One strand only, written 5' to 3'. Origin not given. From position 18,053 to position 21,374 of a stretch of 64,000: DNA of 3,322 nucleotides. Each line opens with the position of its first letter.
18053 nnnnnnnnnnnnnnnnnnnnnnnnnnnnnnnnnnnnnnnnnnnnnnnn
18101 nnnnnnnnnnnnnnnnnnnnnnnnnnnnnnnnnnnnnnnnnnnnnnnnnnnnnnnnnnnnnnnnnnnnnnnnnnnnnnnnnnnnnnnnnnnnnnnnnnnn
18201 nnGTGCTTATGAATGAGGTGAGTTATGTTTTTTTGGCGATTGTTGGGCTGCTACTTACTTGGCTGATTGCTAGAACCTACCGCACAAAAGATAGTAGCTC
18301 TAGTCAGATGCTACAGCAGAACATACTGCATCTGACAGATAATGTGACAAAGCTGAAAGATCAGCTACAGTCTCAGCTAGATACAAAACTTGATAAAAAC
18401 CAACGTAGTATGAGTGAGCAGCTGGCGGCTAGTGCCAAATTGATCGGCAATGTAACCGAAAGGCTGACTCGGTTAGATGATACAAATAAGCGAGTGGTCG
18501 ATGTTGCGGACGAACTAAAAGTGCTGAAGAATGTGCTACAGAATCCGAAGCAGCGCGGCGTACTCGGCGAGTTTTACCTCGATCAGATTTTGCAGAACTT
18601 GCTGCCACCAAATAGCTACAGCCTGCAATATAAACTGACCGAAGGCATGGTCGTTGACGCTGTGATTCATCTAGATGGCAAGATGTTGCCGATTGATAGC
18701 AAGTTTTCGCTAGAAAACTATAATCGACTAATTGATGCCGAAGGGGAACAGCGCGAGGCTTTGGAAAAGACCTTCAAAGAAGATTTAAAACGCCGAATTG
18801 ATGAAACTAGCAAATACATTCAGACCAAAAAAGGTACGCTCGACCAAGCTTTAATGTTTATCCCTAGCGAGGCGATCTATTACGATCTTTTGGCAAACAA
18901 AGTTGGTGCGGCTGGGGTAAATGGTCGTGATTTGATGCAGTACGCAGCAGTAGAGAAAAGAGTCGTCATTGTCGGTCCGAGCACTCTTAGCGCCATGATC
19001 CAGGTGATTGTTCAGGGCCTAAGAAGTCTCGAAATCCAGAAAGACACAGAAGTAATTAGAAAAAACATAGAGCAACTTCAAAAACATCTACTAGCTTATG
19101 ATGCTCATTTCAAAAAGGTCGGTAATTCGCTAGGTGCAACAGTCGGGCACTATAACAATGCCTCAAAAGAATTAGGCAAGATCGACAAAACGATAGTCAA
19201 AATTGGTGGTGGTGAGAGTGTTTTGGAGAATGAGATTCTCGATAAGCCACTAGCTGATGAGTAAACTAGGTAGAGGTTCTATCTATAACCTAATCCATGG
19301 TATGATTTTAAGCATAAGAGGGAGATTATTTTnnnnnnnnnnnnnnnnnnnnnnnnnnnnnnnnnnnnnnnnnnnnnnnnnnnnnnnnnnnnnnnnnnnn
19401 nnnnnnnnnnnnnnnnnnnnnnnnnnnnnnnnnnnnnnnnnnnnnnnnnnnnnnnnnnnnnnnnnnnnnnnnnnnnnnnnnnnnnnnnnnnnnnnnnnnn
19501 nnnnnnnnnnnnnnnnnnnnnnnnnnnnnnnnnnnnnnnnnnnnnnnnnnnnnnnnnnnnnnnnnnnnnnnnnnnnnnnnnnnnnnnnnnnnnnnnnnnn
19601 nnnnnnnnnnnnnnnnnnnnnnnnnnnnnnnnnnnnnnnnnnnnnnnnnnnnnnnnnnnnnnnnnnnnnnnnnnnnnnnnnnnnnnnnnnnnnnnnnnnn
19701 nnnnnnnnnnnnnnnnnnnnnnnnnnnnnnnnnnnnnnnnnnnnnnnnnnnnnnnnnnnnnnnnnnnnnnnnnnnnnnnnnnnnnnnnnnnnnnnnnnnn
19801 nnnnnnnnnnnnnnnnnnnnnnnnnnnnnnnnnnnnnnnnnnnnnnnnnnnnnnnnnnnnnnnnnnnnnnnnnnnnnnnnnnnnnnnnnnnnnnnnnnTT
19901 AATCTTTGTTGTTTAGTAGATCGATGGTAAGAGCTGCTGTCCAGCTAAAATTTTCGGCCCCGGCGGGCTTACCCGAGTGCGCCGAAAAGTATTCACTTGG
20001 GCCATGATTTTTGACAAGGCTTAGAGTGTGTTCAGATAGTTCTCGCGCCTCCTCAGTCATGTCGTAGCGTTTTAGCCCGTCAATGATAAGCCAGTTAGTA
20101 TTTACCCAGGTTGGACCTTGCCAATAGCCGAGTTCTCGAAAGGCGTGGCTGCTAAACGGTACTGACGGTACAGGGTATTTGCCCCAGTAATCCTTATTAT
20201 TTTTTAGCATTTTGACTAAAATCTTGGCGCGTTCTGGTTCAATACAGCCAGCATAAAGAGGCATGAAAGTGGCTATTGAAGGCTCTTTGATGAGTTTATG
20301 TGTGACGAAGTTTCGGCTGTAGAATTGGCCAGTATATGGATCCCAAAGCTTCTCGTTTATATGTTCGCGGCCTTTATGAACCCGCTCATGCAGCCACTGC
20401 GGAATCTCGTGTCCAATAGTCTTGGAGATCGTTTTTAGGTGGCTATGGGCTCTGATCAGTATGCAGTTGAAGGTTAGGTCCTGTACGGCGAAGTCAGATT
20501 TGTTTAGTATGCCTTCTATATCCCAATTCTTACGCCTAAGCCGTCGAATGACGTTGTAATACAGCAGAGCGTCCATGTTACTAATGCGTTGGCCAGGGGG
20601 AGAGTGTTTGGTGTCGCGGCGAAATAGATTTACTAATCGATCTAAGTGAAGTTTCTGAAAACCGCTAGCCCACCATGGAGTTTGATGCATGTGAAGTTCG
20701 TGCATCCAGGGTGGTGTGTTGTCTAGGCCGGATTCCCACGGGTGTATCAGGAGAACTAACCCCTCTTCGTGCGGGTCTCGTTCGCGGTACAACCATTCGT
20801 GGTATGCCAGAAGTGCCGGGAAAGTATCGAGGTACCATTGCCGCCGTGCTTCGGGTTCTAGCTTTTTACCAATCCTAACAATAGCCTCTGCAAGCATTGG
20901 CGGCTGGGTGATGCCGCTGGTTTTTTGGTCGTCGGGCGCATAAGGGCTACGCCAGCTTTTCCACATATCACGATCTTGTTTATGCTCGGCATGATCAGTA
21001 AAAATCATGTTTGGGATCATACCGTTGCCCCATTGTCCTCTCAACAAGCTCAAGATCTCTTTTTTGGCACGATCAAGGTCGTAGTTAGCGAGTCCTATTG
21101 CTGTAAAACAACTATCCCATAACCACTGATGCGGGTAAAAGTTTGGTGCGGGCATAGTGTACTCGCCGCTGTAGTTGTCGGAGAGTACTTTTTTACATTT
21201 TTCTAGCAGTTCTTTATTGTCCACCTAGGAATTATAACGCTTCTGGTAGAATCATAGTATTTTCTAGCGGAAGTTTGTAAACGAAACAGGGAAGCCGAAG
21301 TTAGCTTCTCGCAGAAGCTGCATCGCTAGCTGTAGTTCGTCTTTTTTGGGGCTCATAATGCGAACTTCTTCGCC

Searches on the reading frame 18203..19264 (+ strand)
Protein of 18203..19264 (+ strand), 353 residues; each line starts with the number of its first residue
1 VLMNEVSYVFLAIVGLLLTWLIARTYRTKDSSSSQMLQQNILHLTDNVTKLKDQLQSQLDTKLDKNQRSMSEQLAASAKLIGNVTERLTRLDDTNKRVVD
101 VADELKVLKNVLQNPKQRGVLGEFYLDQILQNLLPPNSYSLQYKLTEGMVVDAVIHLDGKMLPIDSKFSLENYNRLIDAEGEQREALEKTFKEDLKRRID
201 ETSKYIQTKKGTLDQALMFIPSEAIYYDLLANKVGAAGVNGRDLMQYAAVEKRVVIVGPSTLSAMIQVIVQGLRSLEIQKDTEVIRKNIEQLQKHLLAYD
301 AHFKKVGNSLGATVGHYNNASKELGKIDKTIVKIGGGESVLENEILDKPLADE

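Call 12: search_protein_families(library=pfam, proteins=[window:18203-19264:+])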
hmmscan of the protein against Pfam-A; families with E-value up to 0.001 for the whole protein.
window:18203-19264:+ (353 aa): 1 family
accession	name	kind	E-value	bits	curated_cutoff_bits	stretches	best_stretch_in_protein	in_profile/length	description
PF02646.22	RmuC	-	8.6e-54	183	26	1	53-325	4-271/291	RmuC family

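Call 31: find_encoding_contigs(protein=window:18203-19264:+, flank=10000, max_places=10)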
Protein window:18203-19264:+ (353 aa): no gene with exactly this product is on record in the collection.

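Call 33: find_encoding_contigs(protein=window:18203-19261:+, flank=10000, max_places=10)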
Protein seq(353 aa) (353 aa): no gene with exactly this product is on record in the collection.

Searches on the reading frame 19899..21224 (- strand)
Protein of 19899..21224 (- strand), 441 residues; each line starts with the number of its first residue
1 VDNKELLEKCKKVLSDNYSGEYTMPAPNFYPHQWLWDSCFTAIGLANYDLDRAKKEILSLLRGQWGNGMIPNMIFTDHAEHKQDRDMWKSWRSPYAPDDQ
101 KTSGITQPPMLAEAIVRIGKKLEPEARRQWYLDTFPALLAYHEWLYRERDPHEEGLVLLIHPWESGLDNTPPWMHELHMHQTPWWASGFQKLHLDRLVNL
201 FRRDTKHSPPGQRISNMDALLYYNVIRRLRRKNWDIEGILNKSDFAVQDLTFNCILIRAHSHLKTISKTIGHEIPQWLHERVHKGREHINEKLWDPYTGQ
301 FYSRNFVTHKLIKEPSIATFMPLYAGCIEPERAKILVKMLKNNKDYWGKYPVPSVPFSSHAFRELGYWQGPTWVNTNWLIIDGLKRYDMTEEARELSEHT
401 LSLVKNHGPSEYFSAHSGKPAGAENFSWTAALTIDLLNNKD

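Call 12: search_protein_families(library=pfam, proteins=[window:19899-21224:-])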
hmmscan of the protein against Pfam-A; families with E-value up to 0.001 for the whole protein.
window:19899-21224:- (441 aa): 3 families
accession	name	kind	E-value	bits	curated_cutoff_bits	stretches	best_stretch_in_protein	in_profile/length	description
PF22422.2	MGH1-like_GH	-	8.9e-85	285.8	27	1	30-429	1-356/356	Mannosylglycerate hydrolase MGH1-like glycoside hydrolase domain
PF01204.24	Trehalase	-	1.1e-13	51.4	21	1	252-405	309-463/512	Trehalase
PF03200.22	Glyco_hydro_63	-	2.5e-10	40.2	22.4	1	310-393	341-432/492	Glycosyl hydrolase family 63 C-terminal domain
